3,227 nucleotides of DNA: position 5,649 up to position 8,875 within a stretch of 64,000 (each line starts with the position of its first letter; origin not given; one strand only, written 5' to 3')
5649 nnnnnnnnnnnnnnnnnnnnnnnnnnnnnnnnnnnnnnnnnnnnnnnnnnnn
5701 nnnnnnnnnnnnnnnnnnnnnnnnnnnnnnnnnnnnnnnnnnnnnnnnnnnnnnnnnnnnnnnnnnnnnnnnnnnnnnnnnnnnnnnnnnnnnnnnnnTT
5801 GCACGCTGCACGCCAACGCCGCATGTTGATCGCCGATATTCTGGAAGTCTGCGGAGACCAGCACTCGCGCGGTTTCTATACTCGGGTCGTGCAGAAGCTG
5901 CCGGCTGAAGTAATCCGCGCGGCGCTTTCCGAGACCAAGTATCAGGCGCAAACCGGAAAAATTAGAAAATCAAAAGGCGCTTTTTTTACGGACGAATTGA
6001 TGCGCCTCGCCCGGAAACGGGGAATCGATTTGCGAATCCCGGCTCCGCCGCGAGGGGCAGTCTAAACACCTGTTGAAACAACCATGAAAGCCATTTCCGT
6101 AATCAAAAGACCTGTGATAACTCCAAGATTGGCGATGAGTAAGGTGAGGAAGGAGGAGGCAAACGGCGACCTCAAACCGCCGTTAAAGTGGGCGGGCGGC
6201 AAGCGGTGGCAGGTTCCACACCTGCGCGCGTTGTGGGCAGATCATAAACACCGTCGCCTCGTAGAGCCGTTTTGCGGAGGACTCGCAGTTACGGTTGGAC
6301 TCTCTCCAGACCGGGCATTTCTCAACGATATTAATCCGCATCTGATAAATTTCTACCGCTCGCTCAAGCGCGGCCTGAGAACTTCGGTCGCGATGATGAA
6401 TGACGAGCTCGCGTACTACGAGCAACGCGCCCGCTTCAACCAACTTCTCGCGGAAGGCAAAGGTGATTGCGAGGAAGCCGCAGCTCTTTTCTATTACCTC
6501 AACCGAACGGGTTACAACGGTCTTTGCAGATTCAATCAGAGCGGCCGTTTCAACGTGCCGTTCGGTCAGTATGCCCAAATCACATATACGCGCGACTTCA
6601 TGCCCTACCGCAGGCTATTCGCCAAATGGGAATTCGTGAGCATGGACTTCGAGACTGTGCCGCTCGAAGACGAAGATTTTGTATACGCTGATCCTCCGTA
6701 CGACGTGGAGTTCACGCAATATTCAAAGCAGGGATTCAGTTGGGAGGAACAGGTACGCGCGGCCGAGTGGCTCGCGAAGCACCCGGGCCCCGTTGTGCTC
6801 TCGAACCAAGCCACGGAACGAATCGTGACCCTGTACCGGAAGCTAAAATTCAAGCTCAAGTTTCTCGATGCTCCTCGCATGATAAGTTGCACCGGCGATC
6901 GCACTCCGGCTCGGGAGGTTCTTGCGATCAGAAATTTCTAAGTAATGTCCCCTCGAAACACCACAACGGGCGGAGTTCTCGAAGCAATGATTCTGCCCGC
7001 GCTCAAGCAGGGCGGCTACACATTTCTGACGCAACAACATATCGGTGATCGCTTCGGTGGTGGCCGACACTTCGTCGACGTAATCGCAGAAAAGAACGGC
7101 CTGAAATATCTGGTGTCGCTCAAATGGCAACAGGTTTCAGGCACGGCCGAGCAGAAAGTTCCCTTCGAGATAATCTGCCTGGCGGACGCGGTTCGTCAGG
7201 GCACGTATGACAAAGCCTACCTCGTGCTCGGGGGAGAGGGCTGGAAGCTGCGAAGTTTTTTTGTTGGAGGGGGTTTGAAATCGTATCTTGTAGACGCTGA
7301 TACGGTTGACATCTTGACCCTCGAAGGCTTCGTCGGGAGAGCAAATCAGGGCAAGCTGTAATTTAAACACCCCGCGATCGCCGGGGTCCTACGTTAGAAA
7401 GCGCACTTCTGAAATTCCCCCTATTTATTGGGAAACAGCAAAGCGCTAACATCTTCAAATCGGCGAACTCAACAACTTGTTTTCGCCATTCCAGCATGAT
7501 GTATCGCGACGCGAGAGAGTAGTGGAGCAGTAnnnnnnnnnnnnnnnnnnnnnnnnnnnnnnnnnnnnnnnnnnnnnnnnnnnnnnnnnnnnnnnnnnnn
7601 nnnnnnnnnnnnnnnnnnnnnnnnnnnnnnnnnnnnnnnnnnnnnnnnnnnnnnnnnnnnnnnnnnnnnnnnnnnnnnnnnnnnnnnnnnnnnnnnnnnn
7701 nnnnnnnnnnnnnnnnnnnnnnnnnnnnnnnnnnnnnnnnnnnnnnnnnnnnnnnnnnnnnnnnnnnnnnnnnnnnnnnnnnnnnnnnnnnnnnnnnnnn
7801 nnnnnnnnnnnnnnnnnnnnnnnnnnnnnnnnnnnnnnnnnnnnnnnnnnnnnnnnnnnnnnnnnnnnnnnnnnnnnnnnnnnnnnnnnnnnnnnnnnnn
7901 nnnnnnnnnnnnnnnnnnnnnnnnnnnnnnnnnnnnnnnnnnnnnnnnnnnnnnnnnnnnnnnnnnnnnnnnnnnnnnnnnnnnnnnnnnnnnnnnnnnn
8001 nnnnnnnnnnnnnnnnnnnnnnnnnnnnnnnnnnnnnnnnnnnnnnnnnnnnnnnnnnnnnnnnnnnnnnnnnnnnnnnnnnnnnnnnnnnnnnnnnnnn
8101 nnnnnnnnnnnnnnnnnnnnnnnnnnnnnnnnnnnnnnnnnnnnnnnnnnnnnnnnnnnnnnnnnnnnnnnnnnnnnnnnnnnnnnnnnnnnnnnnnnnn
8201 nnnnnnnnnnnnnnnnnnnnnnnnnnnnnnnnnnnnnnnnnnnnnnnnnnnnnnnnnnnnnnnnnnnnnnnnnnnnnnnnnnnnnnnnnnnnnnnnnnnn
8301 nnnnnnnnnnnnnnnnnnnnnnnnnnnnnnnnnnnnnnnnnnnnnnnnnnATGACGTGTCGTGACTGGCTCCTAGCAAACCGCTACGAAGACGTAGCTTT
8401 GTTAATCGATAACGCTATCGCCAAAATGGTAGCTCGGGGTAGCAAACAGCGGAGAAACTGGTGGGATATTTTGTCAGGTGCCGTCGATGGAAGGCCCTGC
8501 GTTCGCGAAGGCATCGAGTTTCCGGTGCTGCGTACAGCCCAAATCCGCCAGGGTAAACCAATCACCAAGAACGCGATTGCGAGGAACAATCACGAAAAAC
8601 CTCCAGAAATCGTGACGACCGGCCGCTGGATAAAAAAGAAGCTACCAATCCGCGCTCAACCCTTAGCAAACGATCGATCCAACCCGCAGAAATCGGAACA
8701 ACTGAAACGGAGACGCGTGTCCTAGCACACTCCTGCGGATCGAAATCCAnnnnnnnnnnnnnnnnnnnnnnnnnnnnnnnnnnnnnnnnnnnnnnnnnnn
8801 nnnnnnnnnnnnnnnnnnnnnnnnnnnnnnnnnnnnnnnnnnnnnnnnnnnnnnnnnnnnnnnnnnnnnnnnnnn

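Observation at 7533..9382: Three-gene operon of unknowns ending in a HEPN-like protein, inside a defence-type neighbourhood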

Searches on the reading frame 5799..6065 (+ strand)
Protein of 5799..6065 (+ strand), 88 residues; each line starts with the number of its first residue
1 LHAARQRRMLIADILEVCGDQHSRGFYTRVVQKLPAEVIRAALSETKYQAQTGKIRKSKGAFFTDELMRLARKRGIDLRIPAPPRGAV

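Call 3: search_protein_families(library=pfam, proteins=[window:5799-6065:+], max_evalue=1)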
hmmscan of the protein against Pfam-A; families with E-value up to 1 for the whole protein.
window:5799-6065:+ (88 aa): 1 family
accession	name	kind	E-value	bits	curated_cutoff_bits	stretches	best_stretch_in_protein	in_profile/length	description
PF13870.11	CCDC113_CCDC96_CC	-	0.21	11.7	31.6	1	31-69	107-145/177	CCDC113/CCDC96, coiled-coil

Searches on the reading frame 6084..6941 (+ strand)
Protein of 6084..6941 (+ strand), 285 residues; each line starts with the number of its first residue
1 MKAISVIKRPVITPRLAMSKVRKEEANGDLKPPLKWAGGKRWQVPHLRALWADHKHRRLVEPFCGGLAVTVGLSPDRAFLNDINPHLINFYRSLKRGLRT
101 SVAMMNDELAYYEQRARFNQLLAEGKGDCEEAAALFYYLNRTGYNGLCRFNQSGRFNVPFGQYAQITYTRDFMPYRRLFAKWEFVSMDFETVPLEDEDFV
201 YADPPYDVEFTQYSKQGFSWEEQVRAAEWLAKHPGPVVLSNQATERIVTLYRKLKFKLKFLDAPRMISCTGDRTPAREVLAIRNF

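Call 3: search_protein_families(library=pfam, proteins=[window:6084-6941:+], max_evalue=1)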
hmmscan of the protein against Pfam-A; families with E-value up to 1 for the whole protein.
window:6084-6941:+ (285 aa): 1 family
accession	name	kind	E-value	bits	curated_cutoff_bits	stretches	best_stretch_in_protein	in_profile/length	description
PF02086.21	MethyltransfD12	-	7.9e-38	131.1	22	1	36-259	1-245/253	D12 class N6 adenine-specific DNA methyltransferase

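Call 4: search_protein_families(library=padloc, proteins=[window:6084-6941:+], max_evalue=1)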
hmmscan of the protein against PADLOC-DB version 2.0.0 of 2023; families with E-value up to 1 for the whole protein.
window:6084-6941:+ (285 aa): 21 families
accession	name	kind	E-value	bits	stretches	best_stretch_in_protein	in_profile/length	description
PDLC03729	oMTase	-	1.1e-73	246.1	1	30-284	4-269/275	orphan methyltransferase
PDLC03294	MTase_II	-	4.7e-58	195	1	30-280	4-267/272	Type II methyltransferase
PDLC03735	oMTase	-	6.3e-38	128.8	1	30-284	7-281/284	orphan methyltransferase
PDLC03266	MTase_II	-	6.3e-37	125.5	1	30-254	14-253/285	Type II methyltransferase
PDLC03261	MTase_II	-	6.9e-31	105.2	1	24-279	18-282/643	Type II methyltransferase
PDLC03264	MTase_II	-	2e-24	84.4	1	31-242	12-236/306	Type II methyltransferase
PDLC03383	MTase_II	-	1.5e-21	75.1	2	98-223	117-237/318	Type II methyltransferase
PDLC03247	MTase_II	-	6.2e-17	59.7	1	30-251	2-232/282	Type II methyltransferase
PDLC03722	oMTase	-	1.2e-16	59.3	1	36-219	7-186/259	orphan methyltransferase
PDLC03287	MTase_II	-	7.3e-14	49.5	1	18-221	351-568/646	Type II methyltransferase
PDLC04018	PD-Lambda-5_B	-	1.1e-13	49.1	1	32-256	6-248/291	-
PDLC03349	MTase_II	-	1.1e-13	49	2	110-254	173-322/374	Type II methyltransferase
PDLC03344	MTase_II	-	1.2e-11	42.7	1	30-168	3-147/154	Type II methyltransferase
PDLC03253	MTase_II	-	4.5e-11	41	1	30-256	3-228/253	Type II methyltransferase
PDLC03302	MTase_II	-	4.9e-08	30.2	1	30-212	359-548/626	Type II methyltransferase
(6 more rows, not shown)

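Call 5: search_protein_families(library=ncbifam, proteins=[window:6084-6941:+], max_evalue=1)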
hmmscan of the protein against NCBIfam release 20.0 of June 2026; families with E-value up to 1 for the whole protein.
window:6084-6941:+ (285 aa): 2 families
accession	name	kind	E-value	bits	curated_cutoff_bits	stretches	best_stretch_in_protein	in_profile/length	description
TIGR00571.1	dam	subfamily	2e-55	188.3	114.85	1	31-274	2-257/267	Dam family site-specific DNA-(adenine-N6)-methyltransferase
NF008152.0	PRK10904.1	equivalog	3.9e-31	108.4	441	1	34-282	8-267/271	adenine-specific DNA-methyltransferase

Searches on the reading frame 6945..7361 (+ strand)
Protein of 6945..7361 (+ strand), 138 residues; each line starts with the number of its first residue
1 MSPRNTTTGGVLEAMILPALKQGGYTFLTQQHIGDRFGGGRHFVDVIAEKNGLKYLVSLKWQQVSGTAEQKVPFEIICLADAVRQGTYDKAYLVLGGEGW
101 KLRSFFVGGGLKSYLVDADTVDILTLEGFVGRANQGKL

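Call 3: search_protein_families(library=pfam, proteins=[window:6945-7361:+], max_evalue=1)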
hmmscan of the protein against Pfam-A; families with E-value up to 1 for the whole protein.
window:6945-7361:+ (138 aa): 1 family
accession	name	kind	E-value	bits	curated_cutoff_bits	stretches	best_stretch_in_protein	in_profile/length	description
PF20472.4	PDDEXK_11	-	2e-11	44.3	23.7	1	6-105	3-110/145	PD-(D/E)XK nuclease superfamily domain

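Call 4: search_protein_families(library=padloc, proteins=[window:6945-7361:+], max_evalue=1)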
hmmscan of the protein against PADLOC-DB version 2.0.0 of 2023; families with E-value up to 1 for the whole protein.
window:6945-7361:+ (138 aa): 0 families

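Call 5: search_protein_families(library=ncbifam, proteins=[window:6945-7361:+], max_evalue=1)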
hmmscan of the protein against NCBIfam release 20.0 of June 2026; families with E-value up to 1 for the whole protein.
window:6945-7361:+ (138 aa): 0 families

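Call 6: search_protein_families(library=phrogs, proteins=[window:6945-7361:+], max_evalue=1)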
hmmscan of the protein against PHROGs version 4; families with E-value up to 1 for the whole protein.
window:6945-7361:+ (138 aa): 2 families
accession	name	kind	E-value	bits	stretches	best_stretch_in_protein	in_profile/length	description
phrog_6124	-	unknown function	2e-17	64.5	1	4-127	8-127/144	-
phrog_20544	-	unknown function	0.12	13.6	1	61-77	7-23/76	-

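Call 52: search_dna_similar(query=window:6945-7361:+, collection=plasmids, mode=protein, max_evalue=0.001, max_rows=15)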
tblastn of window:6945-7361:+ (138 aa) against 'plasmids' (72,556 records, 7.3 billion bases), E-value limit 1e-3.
No match.

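Call 53: search_solved_structures(query=window:6945-7361:+, max_evalue=10)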
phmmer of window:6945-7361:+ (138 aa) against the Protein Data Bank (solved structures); distinct sequences matched with E-value up to 10: 5.
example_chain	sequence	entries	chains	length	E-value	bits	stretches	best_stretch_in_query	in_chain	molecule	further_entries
1f2t_A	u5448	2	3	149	0.41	13.9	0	36-62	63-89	RAD50 ABC-ATPASE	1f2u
1us8_A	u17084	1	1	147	0.43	13.8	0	36-62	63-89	DNA DOUBLE-STRAND BREAK REPAIR RAD50 ATPASE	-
1ii8_A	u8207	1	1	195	0.87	12.8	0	36-62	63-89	Rad50 ABC-ATPase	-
4aef_A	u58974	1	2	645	0.94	12.7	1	16-51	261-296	NEOPULLULANASE (ALPHA-AMYLASE II)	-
3qkr_A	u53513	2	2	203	0.96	12.7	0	36-61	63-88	DNA double-strand break repair rad50 ATPase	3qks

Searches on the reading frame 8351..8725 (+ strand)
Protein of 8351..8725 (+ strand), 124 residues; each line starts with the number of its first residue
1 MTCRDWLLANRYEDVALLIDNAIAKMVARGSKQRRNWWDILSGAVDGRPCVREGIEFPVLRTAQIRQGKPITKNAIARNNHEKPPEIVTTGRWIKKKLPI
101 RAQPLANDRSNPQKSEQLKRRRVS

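Call 3: search_protein_families(library=pfam, proteins=[window:8351-8725:+], max_evalue=1)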
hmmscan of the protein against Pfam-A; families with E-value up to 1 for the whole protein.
window:8351-8725:+ (124 aa): 0 families

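Call 4: search_protein_families(library=padloc, proteins=[window:8351-8725:+], max_evalue=1)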
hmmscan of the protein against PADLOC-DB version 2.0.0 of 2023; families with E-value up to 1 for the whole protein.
window:8351-8725:+ (124 aa): 0 families

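Call 5: search_protein_families(library=ncbifam, proteins=[window:8351-8725:+], max_evalue=1)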
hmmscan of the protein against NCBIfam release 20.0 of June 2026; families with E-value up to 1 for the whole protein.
window:8351-8725:+ (124 aa): 0 families

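Call 6: search_protein_families(library=phrogs, proteins=[window:8351-8725:+], max_evalue=1)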
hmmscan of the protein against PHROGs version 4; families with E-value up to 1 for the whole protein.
window:8351-8725:+ (124 aa): 0 families

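Call 31: find_homologous_proteins(query=window:8351-8725:+, max_evalue=0.001)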
Query window:8351-8725:+ (124 aa): 188 proteins with E <= 0.001 among 190 candidates; the best 120 are listed.
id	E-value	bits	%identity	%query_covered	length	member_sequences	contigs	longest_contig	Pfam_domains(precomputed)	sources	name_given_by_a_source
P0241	9.0e-69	247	89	100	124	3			-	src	-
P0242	2.6e-63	230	85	100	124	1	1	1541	-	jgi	jgi:hypothetical protein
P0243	3.4e-62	226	84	100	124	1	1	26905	-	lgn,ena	-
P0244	1.1e-59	218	81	100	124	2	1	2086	-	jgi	jgi:hypothetical protein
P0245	1.3e-57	211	82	100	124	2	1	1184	-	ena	-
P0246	3.4e-51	190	88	80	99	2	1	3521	-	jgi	jgi:hypothetical protein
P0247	1.3e-49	185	69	100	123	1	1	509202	-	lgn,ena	-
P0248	4.7e-49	184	70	100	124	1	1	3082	-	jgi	jgi:hypothetical protein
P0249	3.3e-48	181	68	100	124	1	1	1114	-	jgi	jgi:hypothetical protein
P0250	2.0e-46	175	66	100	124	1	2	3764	-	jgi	jgi:hypothetical protein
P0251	8.7e-46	173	64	100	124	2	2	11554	-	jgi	jgi:hypothetical protein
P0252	1.1e-45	173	65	100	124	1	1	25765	-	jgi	jgi:hypothetical protein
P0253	7.2e-45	170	65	100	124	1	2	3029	-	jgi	-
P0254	1.7e-44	169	73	80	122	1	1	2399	-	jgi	jgi:hypothetical protein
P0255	2.0e-44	169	77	77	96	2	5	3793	-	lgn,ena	-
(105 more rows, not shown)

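Call 58: search_solved_structures(query=A4, max_evalue=10)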
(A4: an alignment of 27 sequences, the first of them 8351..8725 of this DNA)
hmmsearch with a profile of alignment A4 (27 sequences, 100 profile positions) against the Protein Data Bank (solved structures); distinct sequences matched with E-value up to 10: 2.
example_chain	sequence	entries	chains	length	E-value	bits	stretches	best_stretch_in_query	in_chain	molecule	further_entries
6sa7_A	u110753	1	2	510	0.64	13.4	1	3-35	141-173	DARPin-Armadillo fusion C8long83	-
5yio_A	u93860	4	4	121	1.5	12.2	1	15-58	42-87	ATP synthase epsilon chain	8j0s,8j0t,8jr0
